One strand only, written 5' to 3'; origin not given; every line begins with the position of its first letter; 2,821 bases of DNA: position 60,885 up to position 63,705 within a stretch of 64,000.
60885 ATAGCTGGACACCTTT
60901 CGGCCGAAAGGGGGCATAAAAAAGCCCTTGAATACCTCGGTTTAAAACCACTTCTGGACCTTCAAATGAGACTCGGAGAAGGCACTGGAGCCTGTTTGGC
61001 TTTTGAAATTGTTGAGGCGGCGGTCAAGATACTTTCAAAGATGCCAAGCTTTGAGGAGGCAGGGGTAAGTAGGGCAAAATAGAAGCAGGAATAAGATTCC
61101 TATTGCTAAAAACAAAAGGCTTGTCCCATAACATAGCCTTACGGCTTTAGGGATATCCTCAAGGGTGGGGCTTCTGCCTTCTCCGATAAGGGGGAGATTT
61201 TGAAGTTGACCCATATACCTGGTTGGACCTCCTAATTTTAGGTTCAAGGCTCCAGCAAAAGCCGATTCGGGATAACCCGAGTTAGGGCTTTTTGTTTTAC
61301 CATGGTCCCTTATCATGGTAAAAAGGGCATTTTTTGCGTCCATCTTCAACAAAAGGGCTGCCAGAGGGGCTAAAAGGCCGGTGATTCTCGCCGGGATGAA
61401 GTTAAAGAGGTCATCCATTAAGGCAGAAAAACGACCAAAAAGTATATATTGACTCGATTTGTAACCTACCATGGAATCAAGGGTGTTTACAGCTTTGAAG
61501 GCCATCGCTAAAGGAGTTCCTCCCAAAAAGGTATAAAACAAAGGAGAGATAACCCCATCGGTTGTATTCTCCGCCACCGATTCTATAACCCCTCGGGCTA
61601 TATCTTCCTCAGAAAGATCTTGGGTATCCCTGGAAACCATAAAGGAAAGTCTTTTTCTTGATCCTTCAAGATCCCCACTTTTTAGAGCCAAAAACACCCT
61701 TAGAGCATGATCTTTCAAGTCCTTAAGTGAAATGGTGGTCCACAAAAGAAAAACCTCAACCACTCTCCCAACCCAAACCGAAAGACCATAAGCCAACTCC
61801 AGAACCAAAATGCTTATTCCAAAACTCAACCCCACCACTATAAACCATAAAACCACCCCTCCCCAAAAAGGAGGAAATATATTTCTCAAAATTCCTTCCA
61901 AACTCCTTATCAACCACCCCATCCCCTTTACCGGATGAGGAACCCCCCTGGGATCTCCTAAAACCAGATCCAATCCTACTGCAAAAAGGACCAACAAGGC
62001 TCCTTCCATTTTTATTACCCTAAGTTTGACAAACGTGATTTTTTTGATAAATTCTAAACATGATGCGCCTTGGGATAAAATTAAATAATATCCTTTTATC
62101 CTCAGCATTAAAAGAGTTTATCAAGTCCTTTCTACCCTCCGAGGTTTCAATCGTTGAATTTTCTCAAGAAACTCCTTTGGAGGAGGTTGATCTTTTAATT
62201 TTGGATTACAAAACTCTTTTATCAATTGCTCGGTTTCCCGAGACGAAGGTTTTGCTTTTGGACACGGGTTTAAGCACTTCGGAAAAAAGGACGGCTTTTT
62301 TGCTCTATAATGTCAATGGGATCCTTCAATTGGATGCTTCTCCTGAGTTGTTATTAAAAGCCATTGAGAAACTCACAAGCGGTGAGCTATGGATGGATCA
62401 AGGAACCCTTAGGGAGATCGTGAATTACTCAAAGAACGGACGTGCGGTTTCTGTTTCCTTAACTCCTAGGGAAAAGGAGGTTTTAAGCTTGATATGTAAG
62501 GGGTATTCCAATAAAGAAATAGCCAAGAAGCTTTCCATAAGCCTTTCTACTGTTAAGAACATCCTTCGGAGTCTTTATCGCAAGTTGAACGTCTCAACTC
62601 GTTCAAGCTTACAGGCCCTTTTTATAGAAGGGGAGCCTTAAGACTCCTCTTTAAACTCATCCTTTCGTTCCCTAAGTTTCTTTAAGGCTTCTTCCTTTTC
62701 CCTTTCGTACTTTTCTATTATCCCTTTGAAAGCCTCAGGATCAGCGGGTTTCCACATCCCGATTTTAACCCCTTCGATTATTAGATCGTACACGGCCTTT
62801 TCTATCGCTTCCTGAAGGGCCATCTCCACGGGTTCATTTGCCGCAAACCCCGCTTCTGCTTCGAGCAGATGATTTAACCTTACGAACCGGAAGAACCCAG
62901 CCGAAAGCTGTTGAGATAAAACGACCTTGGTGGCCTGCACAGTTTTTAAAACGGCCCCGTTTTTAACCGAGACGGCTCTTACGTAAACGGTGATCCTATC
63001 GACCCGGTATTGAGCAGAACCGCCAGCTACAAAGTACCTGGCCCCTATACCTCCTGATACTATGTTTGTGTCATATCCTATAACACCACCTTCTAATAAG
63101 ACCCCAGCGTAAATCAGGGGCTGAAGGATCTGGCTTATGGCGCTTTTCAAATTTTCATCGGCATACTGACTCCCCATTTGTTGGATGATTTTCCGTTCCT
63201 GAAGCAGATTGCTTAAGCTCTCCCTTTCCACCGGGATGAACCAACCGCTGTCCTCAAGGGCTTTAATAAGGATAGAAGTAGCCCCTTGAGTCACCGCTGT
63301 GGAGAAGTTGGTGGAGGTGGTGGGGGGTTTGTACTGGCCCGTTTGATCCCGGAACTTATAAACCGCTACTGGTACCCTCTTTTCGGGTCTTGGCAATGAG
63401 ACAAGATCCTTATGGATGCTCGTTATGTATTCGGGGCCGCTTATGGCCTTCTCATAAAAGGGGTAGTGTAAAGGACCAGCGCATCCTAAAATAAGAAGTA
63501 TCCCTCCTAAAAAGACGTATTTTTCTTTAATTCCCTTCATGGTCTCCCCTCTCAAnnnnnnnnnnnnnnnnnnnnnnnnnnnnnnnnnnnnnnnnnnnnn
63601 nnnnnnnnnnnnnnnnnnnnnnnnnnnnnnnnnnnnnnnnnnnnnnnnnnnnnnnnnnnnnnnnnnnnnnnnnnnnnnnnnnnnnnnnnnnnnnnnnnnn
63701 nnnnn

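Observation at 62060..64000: Curli-type secretion genes (CsgD-like regulator, CsgG, CsgF) at the window edge in a thermophile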

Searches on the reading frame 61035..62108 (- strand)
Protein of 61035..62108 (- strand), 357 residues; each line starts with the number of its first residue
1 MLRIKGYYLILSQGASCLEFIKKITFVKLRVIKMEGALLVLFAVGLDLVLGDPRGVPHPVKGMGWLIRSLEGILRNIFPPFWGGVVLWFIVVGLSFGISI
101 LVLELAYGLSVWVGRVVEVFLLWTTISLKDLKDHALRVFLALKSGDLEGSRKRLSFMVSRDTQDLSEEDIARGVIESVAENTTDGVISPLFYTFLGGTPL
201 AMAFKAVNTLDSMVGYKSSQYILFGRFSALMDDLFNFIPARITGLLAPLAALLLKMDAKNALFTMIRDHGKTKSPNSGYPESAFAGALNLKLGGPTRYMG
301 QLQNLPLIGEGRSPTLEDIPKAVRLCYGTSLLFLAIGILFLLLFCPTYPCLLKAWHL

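Call 3: search_protein_families(library=pfam, proteins=[window:61035-62108:-], max_evalue=0.01)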
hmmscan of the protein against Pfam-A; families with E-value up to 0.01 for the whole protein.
window:61035-62108:- (357 aa): 1 family
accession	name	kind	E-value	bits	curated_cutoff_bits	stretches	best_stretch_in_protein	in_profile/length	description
PF03186.18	CobD_Cbib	-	2.3e-99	332.7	34.4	1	41-325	2-281/282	CobD/Cbib protein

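Call 4: search_protein_families(library=ncbifam, proteins=[window:61035-62108:-], max_evalue=0.01)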
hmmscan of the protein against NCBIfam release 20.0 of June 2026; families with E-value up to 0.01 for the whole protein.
window:61035-62108:- (357 aa): 5 families
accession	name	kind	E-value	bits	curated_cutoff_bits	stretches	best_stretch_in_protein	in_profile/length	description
NF002281.0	PRK01209.2-5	equivalog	3.3e-76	256.6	273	1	39-344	7-306/311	cobalamin biosynthesis protein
TIGR00380.1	cobal_cbiB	equivalog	1.2e-71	241.5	165.9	1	39-339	6-300/305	adenosylcobinamide-phosphate synthase CbiB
NF002276.0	PRK01209.1-4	equivalog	1e-66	225.7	381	1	40-334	13-304/322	cobalamin biosynthesis protein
NF005792.0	PRK07630.1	equivalog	1.1e-16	60.7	291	1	84-340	47-305/312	CobD/CbiB family protein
NF006476.0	PRK08878.1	equivalog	1.3e-13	51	322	1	98-334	72-303/317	cobalamin biosynthesis family protein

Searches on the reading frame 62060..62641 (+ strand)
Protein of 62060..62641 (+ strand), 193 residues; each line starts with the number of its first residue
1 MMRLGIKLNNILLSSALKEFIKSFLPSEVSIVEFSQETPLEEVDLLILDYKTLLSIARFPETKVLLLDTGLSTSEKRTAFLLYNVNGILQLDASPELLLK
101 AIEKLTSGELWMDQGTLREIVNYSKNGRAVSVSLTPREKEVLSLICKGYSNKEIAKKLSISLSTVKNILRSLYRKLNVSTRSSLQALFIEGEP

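Call 3: search_protein_families(library=pfam, proteins=[window:62060-62641:+], max_evalue=0.01)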
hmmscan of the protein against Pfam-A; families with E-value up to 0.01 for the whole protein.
window:62060-62641:+ (193 aa): 12 families
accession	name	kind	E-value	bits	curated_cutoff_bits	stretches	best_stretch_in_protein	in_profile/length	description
PF00196.25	GerE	-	3.2e-17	62.3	23.5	1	133-184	2-53/57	Bacterial regulatory proteins, luxR family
PF08281.18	Sigma70_r4_2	-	4.2e-09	36.3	25.7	1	133-169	10-47/54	Sigma-70, region 4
PF04545.22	Sigma70_r4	-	4.7e-07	29.7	24.1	1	133-176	4-48/50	Sigma-70, region 4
PF13384.12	HTH_23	-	0.0001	22.4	24.6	1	141-170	10-39/50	Homeodomain-like domain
PF13412.12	HTH_24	-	0.00012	22.1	21.9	1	138-172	5-41/48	Winged helix-turn-helix DNA-binding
PF02796.21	HTH_7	-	0.00019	21.9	23.8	1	139-170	12-43/45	Helix-turn-helix domain of resolvase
PF13936.12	HTH_38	-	0.00051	20.2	27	1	142-170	14-42/44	Helix-turn-helix domain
PF04218.19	CENP-B_N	-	0.0011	19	21.2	1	132-169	5-43/53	CENP-B N-terminal DNA-binding domain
PF07638.17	Sigma70_ECF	-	0.0037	17.6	21.1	1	138-171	140-174/185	ECF sigma factor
PF21155.3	VpsT-like_REC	-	0.0075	16.9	27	0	10-113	5-123/124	VpsT-like, receiver domain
PF01381.28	HTH_3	-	0.0083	16.6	23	0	147-179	8-39/55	Helix-turn-helix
PF04967.18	HTH_10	-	0.0091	16.2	23.1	0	150-176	25-51/53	HTH DNA binding domain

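Call 4: search_protein_families(library=ncbifam, proteins=[window:62060-62641:+], max_evalue=0.01)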
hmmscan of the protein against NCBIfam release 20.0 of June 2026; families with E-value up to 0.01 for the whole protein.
window:62060-62641:+ (193 aa): 40 families (the best 25 are shown)
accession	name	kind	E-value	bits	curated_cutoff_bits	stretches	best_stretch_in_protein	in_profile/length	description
NF052445.1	RespRegMctR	equivalog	2.5e-17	63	300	1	58-190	72-201/205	two-component system response regulator MctR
NF007505.1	PRK10100.1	equivalog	1.3e-16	60.9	250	1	61-182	70-193/204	biofilm master transcriptional regulator CsgD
NF007935.0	PRK10651.1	equivalog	5e-15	55.3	250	1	81-182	99-204/216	two-component system response regulator NarL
NF007708.0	PRK10403.1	equivalog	1.1e-14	54.4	343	1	80-190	98-210/215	nitrate/nitrite response regulator protein NarP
NF011896.0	PRK15369.1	equivalog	1.9e-14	53.7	242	1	57-182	73-198/211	two component system response regulator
NF047785.1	respo_reg_MadR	equivalog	3e-14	52.8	300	1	85-183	100-198/209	MadR family response regulator transcription factor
NF041830.1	RR_TF_ErdR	exception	1e-13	51.5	390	1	86-184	101-201/213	response regulator transcription factor ErdR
NF003420.0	PRK04841.1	equivalog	2.5e-13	49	537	1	132-182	837-887/903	HTH-type transcriptional regulator MalT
TIGR03020.2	EpsA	equivalog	3.1e-13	49.9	170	1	131-183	188-240/247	XrtB/PEP-CTERM-associated transcriptional regulator EpsA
TIGR03541.1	reg_near_HchA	equivalog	2.9e-09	36.8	215.6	1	130-182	168-220/232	PA1136 family autoinducer-binding transcriptional regulator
TIGR02937.1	sigma70-ECF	superfamily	2.1e-08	33.9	42.9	1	133-177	117-162/165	sigma-70 family RNA polymerase sigma factor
NF008098.0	PRK10840.1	equivalog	3.5e-08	33.2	235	1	78-180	96-197/216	response regulator transcription factor RcsB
NF052366.1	photon_PedR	equivalog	1.5e-07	31.5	120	1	133-184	2-53/74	photosynthetic electron transport-dependent transcriptional regulator PedR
NF050132.1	TransRegAbsR2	equivalog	2.7e-07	29.7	850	1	133-184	530-581/582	LuxR family transcriptional regulator AbsR2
NF007403.0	PRK09935.1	equivalog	5.9e-07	29.3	271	1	86-180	101-196/210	fimbria biosynthesis transcriptional regulator FimZ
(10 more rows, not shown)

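Call 19: search_solved_structures(query=window:62060-62641:+, max_evalue=0.001, show_alignments=3)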
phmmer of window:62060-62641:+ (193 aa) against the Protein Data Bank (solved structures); distinct sequences matched with E-value up to 0.001: 31.
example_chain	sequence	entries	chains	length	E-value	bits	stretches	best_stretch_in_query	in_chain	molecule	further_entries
3kln_A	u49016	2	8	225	2.7e-15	59.8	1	13-187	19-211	Transcriptional regulator, LuxR family | Transcriptional regulator VpsT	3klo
1a04_A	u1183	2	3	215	2.7e-11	46.8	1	80-182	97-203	NITRATE/NITRITE RESPONSE REGULATOR PROTEIN NARL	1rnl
4gvp_A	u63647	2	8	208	8.9e-11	45.1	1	58-183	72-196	Response regulator protein vraR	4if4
7ve6_A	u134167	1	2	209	9e-11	45.1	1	58-183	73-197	Response regulator protein VraR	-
5hev_A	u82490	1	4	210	3.2e-08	36.8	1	55-183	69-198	Response regulator protein VraR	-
6eo2_A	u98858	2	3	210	3.7e-08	36.6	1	58-180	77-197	Transcriptional regulatory protein RcsB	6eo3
5o8y_A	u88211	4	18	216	3.8e-08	36.5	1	58-180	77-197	Transcriptional regulatory protein RcsB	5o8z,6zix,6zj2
5vxn_A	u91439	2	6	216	3.9e-08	36.5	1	58-180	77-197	Transcriptional regulatory protein RcsB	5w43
4ldz_A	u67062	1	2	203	1.6e-07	34.5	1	83-181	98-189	Transcriptional regulatory protein DesR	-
7ve4_A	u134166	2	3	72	1.6e-07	34.5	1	133-183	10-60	DNA-binding response regulator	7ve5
2rnj_A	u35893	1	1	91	1.9e-07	34.3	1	130-183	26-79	Response regulator protein vraR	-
4wt0_B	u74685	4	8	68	3.1e-07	33.6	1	133-184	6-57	Response regulator receiver domain protein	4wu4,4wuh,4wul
4wsz_A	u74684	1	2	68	4.2e-07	33.1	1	133-184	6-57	Response regulator receiver domain protein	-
1je8_A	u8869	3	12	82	4.3e-07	33.1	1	133-183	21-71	Nitrate/Nitrite Response Regulator Protein NARL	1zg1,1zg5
8u3b_G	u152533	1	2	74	5.1e-07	32.9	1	133-183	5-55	Nitrate/nitrite response regulator protein NarL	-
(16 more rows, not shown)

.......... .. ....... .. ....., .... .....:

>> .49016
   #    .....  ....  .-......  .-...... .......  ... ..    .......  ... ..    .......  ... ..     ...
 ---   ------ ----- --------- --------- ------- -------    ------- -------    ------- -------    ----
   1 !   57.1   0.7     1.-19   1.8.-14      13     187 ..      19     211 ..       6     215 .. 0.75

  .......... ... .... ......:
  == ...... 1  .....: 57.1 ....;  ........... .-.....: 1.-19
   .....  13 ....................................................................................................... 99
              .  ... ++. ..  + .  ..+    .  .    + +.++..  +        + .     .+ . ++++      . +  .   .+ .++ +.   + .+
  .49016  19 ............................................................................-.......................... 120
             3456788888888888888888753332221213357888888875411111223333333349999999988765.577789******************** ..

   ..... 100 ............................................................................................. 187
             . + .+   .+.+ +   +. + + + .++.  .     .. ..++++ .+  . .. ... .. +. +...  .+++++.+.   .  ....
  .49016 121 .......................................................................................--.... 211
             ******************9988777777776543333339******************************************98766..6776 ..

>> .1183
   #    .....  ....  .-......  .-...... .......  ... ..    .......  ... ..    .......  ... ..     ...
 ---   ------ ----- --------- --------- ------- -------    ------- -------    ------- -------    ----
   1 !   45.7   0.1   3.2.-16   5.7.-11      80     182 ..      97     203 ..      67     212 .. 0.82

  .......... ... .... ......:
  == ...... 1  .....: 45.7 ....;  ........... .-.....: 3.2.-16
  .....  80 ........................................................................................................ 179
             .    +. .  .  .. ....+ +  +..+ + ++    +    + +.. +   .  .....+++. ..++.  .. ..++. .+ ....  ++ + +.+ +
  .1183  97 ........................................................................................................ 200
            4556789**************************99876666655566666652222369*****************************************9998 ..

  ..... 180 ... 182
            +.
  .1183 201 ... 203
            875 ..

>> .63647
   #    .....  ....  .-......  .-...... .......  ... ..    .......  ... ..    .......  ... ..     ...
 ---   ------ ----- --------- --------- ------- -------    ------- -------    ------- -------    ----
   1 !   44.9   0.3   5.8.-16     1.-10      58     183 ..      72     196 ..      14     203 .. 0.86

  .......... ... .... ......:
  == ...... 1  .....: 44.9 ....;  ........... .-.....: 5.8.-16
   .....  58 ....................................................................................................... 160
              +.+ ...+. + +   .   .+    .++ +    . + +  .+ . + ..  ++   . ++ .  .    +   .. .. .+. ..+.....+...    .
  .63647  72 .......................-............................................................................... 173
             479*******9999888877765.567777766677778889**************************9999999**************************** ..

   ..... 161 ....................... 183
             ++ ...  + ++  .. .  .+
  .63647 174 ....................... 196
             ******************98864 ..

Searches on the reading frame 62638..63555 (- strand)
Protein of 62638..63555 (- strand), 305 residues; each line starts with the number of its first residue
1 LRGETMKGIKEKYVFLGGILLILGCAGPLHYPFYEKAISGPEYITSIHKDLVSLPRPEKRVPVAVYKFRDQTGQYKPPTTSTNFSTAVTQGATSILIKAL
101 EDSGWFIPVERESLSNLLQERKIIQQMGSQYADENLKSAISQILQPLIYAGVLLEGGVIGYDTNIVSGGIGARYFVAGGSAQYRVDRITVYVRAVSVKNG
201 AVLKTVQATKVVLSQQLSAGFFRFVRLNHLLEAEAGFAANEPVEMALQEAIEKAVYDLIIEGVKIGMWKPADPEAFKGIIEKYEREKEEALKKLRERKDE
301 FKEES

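Call 3: search_protein_families(library=pfam, proteins=[window:62638-63555:-], max_evalue=0.01)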
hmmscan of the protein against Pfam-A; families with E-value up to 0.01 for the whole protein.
window:62638-63555:- (305 aa): 1 family
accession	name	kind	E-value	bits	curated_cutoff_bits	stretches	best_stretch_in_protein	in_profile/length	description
PF03783.19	CsgG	-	5.4e-63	212.5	20.8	1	54-270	3-208/210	Curli production assembly/transport component CsgG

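Call 4: search_protein_families(library=ncbifam, proteins=[window:62638-63555:-], max_evalue=0.01)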
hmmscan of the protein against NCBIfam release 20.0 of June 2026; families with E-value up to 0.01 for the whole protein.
window:62638-63555:- (305 aa): 2 families
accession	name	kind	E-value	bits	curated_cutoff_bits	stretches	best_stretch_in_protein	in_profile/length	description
NF011731.0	PRK15184.1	equivalog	7.4e-66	222.4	505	1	30-283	18-268/277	curli production assembly/transport protein CsgG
NF037935.1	holdfast_HfaB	equivalog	2e-11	43.6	300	1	62-260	56-258/264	holdfast anchoring protein HfaB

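Call 5: find_encoding_contigs(protein=window:62638-63555:-, flank=10000, max_places=6)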
Protein window:62638-63555:- (305 aa): no gene with exactly this product is on record in the collection.

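Call 13: find_related_loci(query=window:62638-63555:-, collection=genome_contigs, flank=10000)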
Query window:62638-63555:- (305 aa) in genome_contigs; peptide patterns used: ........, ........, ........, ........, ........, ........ (x = any residue, [..] = any of these).
600 stretches matched a pattern (row limit reached: there are more); 580 encode a relative of the query (tblastn E <= 1e-3); the best 80 are kept; 80 distinct loci.
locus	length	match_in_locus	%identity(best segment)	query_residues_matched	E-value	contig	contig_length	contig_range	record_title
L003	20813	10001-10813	79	25-295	6e-148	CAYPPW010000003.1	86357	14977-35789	MAG TPA_asm: uncultured Thermodesulfatator sp. isolate SRP104967_co2_121 genome assembly, contig: NODE_141_length_86357_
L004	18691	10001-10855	68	4-286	3e-124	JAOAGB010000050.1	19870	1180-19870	MAG: Thermodesulfovibrio sp. isolate SKW306 k141_1349622, whole genome shotgun sequence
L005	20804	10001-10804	65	13-281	8e-114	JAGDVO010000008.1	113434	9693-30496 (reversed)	MAG: Thermosulfidibacter sp. isolate KUB_Bin11 NODE_36_length_113434_cov_4.593064, whole genome shotgun sequence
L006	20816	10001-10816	55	15-289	3e-93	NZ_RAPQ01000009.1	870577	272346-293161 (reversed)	Marinifilum flexuosum strain DSM 21950 Ga0170439_102, whole genome shotgun sequence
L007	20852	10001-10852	53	13-301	8e-93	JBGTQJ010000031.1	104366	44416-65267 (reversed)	MAG: Saprospiraceae bacterium isolate WDNA11_bin.10.permissive NODE_31_length_104366_cov_11.942039, whole genome shotgun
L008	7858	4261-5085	57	15-289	5e-92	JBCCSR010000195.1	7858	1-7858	MAG: Bacteroidota bacterium isolate P01_D01_bin.60 k141_2796745_length_7858_cov_10.0000, whole genome shotgun sequence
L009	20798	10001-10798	56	20-288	5e-92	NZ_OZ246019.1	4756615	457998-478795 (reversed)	MAG: Marinifilum sp. isolate 2e2f0af6-6352-4b82-930b-c4df64eacec3 chromosome 1, complete sequence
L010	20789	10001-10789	56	24-289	3e-92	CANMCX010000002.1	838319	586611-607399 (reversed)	uncultured Marinifilum sp. isolate 1640.fasta genome assembly, contig: NODE_2, whole genome shotgun sequence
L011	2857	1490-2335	51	7-290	5e-94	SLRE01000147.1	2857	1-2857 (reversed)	MAG: Bacteroidales bacterium isolate CSSed165cm_562 CSSed16-5cm-211539, whole genome shotgun sequence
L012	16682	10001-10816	53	19-293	1e-91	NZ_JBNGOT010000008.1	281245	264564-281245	Sunxiuqinia rutila strain 4-1364 c_000000000008, whole genome shotgun sequence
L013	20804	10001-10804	55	18-291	1e-91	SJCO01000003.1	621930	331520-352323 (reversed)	Puteibacter caeruleilacunae strain JC036 scaffold_2, whole genome shotgun sequence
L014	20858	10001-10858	53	5-289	2e-91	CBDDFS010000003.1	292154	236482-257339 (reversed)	MAG: Vicingaceae bacterium isolate c8cdc04f-f076-48b9-b0c7-821081521146 genome assembly, contig: contig_3, whole genome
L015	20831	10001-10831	53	13-288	5e-91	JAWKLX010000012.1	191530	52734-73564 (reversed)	MAG: Saprospiraceae bacterium isolate ABC1.32 ABC1.32.fa-12, whole genome shotgun sequence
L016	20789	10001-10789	56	24-289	5e-91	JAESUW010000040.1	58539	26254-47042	MAG: Labilibaculum sp. isolate NORP351 Contig_source1382A_1414, whole genome shotgun sequence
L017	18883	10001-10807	55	20-290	3e-91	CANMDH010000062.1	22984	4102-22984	uncultured Aquimarina sp. isolate 2-536A.fasta genome assembly, contig: NODE_62, whole genome shotgun sequence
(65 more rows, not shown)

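Call 20: search_solved_structures(query=window:62638-63540:-, max_evalue=0.001, show_alignments=1)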
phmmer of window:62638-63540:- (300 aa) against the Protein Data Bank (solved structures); distinct sequences matched with E-value up to 0.001: 5.
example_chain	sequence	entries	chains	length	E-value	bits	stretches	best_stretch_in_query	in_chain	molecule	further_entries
3x2r_D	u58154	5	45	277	1.1e-61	212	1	14-278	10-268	CsgG | Curli production assembly/transport protein CsgG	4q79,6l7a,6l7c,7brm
6lqh_A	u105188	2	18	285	1.1e-61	211.9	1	14-278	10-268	Curli production assembly/transport component CsgG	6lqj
4uv2_A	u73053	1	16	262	3.3e-61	210.4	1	42-278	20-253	CURLI PRODUCTION TRANSPORT COMPONENT CSGG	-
4uv3_A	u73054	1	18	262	3.3e-61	210.3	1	42-278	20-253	CURLI PRODUCTION ASSEMBLY/TRANSPORT COMPONENT CSGG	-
6si7_P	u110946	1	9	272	3.6e-61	210.2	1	42-278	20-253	Curli production assembly/transport component CsgG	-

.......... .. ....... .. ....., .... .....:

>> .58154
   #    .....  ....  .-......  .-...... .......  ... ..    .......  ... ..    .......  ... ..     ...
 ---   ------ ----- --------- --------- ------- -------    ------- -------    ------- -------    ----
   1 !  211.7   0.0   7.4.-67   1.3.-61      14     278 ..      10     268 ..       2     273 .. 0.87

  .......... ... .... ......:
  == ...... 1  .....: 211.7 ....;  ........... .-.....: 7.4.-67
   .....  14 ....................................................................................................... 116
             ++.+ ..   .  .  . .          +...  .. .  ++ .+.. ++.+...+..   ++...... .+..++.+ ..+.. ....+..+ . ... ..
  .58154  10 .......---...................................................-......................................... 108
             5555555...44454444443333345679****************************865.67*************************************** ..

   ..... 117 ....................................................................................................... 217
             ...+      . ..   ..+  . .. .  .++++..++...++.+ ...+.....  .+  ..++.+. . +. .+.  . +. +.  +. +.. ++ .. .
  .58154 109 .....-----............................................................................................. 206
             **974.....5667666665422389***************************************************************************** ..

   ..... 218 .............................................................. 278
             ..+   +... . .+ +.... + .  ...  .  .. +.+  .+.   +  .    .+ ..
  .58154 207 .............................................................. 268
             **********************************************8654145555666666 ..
